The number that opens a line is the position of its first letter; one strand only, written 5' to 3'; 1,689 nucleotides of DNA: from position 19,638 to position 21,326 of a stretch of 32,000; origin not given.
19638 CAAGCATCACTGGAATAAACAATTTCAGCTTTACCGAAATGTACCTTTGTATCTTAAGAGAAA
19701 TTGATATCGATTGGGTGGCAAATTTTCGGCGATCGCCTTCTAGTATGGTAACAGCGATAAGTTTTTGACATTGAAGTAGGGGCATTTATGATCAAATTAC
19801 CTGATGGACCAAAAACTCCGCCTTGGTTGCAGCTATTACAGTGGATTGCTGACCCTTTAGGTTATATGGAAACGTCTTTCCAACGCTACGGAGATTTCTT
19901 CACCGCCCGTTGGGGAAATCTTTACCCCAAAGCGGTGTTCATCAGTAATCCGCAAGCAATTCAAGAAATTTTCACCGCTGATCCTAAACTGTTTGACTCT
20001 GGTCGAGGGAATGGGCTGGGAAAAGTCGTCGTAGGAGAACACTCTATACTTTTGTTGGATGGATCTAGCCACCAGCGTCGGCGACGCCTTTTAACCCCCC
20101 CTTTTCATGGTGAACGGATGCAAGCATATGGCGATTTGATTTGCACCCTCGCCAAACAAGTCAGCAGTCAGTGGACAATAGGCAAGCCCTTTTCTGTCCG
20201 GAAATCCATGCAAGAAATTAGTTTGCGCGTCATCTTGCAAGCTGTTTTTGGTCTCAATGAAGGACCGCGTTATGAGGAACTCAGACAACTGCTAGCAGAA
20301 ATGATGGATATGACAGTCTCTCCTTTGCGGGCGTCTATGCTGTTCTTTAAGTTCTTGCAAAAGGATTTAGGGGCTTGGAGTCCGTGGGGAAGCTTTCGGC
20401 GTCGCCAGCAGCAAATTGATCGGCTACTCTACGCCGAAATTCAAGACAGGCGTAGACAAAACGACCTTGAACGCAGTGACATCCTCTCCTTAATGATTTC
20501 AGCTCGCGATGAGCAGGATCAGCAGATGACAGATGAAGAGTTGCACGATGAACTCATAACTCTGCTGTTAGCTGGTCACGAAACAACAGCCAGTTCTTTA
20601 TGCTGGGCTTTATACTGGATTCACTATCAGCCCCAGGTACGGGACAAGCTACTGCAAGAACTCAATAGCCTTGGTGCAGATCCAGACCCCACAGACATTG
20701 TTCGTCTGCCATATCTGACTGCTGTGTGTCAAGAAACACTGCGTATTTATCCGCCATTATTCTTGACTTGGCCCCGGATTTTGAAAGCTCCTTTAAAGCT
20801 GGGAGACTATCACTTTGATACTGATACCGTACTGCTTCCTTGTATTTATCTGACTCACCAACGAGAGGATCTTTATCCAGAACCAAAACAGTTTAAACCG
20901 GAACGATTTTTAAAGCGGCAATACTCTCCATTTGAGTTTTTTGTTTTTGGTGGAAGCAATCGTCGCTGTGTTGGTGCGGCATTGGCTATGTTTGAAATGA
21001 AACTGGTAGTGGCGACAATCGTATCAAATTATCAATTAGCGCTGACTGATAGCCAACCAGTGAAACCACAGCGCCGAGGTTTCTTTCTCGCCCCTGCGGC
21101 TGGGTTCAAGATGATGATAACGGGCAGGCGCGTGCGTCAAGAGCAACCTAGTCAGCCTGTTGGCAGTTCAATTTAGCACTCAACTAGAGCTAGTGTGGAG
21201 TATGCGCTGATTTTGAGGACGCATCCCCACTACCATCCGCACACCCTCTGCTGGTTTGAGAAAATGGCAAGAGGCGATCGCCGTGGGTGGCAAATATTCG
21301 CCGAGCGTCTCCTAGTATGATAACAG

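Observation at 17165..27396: Convergent ~10 kb cluster: three CYP110-like P450s, FAAL-ACP-TE, a GMC flavoenzyme and an SDR, with no chain-extending enzyme; candidate carrier-tethered fatty-acid (omega-)oxidation system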

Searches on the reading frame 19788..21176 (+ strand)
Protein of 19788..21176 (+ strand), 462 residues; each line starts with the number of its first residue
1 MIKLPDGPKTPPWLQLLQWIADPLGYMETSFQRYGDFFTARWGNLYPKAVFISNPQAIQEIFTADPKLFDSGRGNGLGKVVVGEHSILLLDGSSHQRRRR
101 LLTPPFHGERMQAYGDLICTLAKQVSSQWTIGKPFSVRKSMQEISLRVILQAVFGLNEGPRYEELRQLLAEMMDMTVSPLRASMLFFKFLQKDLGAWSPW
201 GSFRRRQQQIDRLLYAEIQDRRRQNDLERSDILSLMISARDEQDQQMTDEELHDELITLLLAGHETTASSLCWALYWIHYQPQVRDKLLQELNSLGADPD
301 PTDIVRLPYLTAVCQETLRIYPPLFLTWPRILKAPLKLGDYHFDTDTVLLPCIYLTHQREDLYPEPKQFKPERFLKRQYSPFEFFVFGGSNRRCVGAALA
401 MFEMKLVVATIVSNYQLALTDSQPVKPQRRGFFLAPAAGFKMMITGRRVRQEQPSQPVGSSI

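Call 3: search_protein_families(library=pfam, proteins=[window:19788-21176:+])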
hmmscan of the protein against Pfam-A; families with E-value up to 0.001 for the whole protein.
window:19788-21176:+ (462 aa): 1 family
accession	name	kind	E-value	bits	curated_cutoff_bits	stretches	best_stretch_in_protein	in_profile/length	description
PF00067.27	p450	-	9.8e-78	262.4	22.8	1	5-436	1-454/462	Cytochrome P450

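Call 4: search_protein_families(library=ncbifam, proteins=[window:19788-21176:+])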
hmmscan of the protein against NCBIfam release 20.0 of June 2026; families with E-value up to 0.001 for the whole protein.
window:19788-21176:+ (462 aa): 8 families
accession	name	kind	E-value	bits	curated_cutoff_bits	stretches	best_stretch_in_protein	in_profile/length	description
NF050147.1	aminopyruv_ApyO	equivalog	9.5e-50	169.5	525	1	90-445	83-422/444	RiPP biosynthesis cytochrome P450 ApyO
NF045812.1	PentlenOxigase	equivalog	1.7e-42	145.9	800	1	17-427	17-421/444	pentalenene oxygenase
NF051859.1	AlbFlvMonOxTrpSyn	equivalog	4.5e-39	134.3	700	1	18-422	36-434/457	bifunctional albaflavenone monooxygenase/terpene synthase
TIGR04538.1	P450_cycloAA_1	subfamily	6e-16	58.3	500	1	208-414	175-365/395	cytochrome P450, cyclodipeptide synthase-associated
NF053744.1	FAProxCypCBc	equivalog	3.4e-15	55.5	600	1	48-416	45-385/416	CYP152 family fatty-acid peroxygenase CypC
NF045816.1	PentlenlactSyn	equivalog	3.1e-07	29.4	700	1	207-409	182-360/396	pentalenolactone synthase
NF041802.1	P450_SolI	exception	7.2e-07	28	850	1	90-415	112-395/424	solanimycin biosynthesis cytochrome P450 SolI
NF041177.1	Cyp119_Thmprot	equivalog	5.1e-05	22.2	680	1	311-412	244-337/368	cytochrome P450 Cyp119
